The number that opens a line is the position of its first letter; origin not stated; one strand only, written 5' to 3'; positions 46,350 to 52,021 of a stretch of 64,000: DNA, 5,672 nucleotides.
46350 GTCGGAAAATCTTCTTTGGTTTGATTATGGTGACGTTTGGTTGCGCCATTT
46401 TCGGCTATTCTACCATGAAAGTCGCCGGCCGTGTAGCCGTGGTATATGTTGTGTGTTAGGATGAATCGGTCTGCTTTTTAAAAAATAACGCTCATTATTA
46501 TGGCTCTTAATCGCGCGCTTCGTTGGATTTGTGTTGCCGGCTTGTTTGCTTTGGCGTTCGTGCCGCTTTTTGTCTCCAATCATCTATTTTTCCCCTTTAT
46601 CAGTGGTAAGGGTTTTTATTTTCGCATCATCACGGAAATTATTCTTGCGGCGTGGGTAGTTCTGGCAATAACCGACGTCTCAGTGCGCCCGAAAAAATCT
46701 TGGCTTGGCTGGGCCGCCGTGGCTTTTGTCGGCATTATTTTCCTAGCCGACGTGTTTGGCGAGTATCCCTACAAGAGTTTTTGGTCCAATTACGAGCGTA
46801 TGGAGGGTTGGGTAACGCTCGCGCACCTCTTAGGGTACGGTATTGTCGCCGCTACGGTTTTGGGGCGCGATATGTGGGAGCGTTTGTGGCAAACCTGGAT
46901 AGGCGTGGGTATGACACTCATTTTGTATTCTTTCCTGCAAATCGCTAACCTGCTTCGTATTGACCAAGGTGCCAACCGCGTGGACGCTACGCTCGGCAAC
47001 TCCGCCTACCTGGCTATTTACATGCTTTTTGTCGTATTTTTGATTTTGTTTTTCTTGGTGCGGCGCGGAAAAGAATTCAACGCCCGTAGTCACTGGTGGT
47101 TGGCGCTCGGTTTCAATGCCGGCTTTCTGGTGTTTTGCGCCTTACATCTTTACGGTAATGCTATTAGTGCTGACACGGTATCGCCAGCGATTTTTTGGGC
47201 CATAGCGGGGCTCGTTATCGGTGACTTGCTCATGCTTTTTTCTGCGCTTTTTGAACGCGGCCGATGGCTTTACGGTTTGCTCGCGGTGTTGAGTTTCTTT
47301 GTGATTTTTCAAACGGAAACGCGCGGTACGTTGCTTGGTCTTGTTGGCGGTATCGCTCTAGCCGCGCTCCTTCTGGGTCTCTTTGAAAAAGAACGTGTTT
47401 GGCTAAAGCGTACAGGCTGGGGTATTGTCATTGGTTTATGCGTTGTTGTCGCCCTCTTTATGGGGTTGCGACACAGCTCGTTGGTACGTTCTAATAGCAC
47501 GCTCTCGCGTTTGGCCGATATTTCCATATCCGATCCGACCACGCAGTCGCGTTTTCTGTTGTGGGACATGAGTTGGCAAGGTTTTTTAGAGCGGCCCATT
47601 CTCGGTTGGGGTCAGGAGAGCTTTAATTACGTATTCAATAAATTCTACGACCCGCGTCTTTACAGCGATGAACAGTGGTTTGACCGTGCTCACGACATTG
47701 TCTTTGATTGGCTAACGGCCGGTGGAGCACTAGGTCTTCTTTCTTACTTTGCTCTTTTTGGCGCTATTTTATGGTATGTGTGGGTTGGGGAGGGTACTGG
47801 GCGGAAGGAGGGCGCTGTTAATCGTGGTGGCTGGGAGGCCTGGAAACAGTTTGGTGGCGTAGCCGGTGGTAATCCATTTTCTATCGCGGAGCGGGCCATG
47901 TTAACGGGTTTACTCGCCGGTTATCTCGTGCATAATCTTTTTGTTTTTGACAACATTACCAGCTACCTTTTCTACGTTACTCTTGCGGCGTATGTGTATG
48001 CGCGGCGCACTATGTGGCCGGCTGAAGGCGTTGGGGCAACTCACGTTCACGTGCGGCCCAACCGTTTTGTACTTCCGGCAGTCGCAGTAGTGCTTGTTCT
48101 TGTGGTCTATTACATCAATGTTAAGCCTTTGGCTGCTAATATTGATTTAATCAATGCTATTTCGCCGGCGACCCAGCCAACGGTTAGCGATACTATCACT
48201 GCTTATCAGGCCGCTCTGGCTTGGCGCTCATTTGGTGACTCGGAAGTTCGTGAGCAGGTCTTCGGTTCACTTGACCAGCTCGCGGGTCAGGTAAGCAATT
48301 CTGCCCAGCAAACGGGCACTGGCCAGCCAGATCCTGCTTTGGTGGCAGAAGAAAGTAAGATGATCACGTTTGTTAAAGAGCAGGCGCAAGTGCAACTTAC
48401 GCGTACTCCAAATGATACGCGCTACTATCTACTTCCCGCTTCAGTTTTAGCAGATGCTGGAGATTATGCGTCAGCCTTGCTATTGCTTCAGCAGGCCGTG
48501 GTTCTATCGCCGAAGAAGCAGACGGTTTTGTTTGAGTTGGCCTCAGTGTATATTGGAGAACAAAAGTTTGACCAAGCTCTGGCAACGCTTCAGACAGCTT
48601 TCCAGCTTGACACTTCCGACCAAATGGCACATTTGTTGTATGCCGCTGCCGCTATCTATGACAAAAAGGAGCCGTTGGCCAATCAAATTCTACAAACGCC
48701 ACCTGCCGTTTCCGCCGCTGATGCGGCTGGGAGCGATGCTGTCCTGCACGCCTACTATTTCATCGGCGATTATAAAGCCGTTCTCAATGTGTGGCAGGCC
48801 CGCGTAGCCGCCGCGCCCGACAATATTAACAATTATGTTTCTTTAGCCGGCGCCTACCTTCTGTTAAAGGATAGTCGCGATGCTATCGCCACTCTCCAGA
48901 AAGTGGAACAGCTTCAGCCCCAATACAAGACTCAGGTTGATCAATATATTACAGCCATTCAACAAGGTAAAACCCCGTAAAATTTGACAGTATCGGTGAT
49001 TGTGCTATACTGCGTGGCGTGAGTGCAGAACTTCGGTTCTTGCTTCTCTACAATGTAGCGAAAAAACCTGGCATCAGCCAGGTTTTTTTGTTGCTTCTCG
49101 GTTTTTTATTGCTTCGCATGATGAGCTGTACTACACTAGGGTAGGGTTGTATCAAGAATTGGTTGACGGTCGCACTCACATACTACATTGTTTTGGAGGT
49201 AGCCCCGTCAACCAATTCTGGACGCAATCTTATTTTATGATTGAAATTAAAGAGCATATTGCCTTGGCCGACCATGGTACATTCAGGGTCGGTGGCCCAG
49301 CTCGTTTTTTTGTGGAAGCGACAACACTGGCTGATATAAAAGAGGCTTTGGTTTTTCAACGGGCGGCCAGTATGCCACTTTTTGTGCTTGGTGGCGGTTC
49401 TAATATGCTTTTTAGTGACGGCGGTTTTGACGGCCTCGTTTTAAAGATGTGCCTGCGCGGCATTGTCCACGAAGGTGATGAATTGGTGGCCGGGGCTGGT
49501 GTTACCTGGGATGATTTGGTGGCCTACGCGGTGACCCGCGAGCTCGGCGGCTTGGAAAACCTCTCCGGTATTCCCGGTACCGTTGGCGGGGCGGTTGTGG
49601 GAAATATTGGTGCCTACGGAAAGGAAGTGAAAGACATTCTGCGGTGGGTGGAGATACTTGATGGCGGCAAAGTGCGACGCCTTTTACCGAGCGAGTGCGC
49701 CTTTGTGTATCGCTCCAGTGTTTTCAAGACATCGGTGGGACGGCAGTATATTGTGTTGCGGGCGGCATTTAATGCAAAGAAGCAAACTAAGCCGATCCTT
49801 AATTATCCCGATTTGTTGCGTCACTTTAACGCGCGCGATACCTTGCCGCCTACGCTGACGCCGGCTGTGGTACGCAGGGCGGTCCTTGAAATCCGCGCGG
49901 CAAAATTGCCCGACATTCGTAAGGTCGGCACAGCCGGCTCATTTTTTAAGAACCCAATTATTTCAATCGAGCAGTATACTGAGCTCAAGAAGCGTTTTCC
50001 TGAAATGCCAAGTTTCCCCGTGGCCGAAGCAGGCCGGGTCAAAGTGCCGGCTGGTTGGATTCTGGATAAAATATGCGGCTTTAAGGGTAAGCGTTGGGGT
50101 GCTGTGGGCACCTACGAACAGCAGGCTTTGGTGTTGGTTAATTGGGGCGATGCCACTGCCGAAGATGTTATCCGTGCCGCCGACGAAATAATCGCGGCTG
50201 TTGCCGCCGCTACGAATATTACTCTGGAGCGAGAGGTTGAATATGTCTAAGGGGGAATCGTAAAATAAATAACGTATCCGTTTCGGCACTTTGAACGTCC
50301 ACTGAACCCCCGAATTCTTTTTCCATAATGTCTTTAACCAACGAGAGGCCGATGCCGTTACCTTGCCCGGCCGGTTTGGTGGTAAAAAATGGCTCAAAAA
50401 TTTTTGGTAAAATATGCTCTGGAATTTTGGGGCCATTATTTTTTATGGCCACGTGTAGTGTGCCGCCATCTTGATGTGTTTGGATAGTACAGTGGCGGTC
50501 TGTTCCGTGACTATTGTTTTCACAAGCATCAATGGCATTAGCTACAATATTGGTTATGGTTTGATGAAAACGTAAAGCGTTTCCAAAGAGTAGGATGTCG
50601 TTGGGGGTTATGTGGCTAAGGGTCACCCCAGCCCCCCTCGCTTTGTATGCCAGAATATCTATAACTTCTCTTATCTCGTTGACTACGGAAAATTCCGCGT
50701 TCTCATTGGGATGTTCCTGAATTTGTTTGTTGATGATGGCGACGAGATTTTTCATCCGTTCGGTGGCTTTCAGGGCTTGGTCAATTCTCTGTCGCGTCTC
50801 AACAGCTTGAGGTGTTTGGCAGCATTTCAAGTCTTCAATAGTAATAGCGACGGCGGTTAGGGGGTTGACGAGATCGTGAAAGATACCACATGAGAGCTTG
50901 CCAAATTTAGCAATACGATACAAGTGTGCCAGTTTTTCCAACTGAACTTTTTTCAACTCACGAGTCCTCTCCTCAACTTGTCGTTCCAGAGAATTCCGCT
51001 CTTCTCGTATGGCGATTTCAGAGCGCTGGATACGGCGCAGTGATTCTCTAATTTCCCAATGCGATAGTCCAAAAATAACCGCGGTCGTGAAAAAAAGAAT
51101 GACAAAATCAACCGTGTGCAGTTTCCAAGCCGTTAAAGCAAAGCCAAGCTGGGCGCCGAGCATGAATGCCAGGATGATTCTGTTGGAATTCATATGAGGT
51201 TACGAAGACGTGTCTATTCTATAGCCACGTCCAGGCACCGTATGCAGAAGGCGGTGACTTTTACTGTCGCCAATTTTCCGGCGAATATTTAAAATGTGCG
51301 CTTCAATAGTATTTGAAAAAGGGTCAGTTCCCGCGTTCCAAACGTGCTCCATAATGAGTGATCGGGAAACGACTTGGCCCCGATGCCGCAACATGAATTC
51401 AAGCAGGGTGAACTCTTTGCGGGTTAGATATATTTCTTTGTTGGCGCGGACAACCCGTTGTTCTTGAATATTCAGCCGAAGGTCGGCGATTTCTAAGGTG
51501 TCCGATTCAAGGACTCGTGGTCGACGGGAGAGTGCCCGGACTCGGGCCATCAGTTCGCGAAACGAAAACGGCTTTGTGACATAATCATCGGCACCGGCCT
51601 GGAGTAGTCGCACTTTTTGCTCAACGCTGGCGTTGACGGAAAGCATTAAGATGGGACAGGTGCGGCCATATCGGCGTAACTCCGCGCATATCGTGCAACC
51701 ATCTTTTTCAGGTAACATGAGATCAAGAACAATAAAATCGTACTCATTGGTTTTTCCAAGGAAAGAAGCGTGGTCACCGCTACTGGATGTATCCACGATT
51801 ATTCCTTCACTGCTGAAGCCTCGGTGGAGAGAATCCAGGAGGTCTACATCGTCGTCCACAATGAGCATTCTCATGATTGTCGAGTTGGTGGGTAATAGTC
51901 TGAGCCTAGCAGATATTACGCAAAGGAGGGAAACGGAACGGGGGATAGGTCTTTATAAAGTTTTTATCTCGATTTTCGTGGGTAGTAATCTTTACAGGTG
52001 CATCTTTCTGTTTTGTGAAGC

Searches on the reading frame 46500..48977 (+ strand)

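Call 12: search_protein_families(library=pfam, proteins=[window:46500-48977:+], max_evalue=0.001)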
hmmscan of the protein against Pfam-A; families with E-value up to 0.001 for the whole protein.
window:46500-48977:+ (826 aa): 11 families
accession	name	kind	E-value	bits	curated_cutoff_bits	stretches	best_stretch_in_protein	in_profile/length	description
PF04932.20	Wzy_C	-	8e-19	68.3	31.7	1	260-417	1-149/149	O-Antigen ligase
PF14559.12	TPR_19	-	3.2e-10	40.6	25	1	650-716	1-67/68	Tetratricopeptide repeat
PF07719.23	TPR_2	-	7.9e-08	32.3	27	0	676-704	3-31/34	Tetratricopeptide repeat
PF13428.12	TPR_14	-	2.2e-07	31.3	23.5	0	647-682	8-43/44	Tetratricopeptide repeat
PF12895.13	ANAPC3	-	1.1e-06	29.3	27.2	1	624-699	10-81/82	Anaphase-promoting complex, cyclosome, subunit 3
PF13424.12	TPR_12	-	5.2e-06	27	30.1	0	758-805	26-74/77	Tetratricopeptide repeat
PF00515.34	TPR_1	-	7.1e-06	26.1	27.8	0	781-809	6-34/34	Tetratricopeptide repeat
PF13181.12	TPR_8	-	1.2e-05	25.5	25.7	0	778-808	3-33/34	Tetratricopeptide repeat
PF09295.16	ChAPs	-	2.5e-05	23.9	20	0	632-700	226-294/395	ChAPs (Chs5p-Arf1p-binding proteins)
PF23914.1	TPR_CcmH_CycH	-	0.00012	22.4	42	0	632-731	42-144/158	Cytochrome c-type biogenesis protein H TPR domain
PF25058.1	ARM_TT21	-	0.00082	19.8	27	0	639-673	6-40/155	Tetratricopeptide repeat protein 21 ARM repeat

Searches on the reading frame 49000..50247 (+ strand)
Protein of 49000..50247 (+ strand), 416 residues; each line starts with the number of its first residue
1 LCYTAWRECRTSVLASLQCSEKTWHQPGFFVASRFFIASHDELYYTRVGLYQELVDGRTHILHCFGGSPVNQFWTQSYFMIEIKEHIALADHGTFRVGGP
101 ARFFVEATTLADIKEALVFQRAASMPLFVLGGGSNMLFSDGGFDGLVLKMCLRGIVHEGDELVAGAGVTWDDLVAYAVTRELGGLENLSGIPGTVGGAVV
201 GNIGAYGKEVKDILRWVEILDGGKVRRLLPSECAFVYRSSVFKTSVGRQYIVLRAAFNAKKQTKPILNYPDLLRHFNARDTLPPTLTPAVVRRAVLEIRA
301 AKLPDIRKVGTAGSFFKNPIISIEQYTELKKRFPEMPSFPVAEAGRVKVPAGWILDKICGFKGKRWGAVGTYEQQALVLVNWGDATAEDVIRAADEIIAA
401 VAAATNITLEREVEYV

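Call 12: search_protein_families(library=pfam, proteins=[window:49000-50247:+], max_evalue=0.001)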
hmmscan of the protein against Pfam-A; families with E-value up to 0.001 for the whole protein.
window:49000-50247:+ (416 aa): 2 families
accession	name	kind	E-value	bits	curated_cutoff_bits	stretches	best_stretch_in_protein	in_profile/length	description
PF01565.28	FAD_binding_4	-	2.2e-23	82.9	26.4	1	103-222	3-131/139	FAD binding domain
PF02873.21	MurB_C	-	9.1e-21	74.4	27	1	291-416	2-99/99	UDP-N-acetylenolpyruvoylglucosamine reductase, C-terminal domain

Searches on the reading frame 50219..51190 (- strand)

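Call 12: search_protein_families(library=pfam, proteins=[window:50219-51190:-], max_evalue=0.001)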
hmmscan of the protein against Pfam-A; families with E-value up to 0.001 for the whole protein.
window:50219-51190:- (323 aa): 2 families
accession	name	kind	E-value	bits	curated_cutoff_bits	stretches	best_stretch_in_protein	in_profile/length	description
PF02518.31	HATPase_c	-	5e-23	82.1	26.4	1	204-315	2-110/111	Histidine kinase-, DNA gyrase B-, and HSP90-like ATPase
PF14501.12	HATPase_c_5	-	1.2e-08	35.3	22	1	209-305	7-94/102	GHKL domain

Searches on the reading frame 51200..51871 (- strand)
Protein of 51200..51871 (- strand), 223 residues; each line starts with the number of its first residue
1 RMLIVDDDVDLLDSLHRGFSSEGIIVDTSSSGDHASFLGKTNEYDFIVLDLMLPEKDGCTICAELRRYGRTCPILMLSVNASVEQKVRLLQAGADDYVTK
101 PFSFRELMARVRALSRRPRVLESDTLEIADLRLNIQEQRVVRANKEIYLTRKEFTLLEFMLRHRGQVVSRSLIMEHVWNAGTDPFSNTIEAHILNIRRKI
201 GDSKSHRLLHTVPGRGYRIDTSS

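Call 12: search_protein_families(library=pfam, proteins=[window:51200-51871:-], max_evalue=0.001)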
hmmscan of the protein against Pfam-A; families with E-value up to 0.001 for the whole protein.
window:51200-51871:- (223 aa): 2 families
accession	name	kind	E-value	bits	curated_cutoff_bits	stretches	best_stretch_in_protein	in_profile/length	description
PF00072.30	Response_reg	-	2.7e-26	92.3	30.2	1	3-112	2-111/111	Response regulator receiver domain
PF00486.34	Trans_reg_C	-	2.8e-24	85.4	26.2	1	145-219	2-77/77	Transcriptional regulatory protein, C terminal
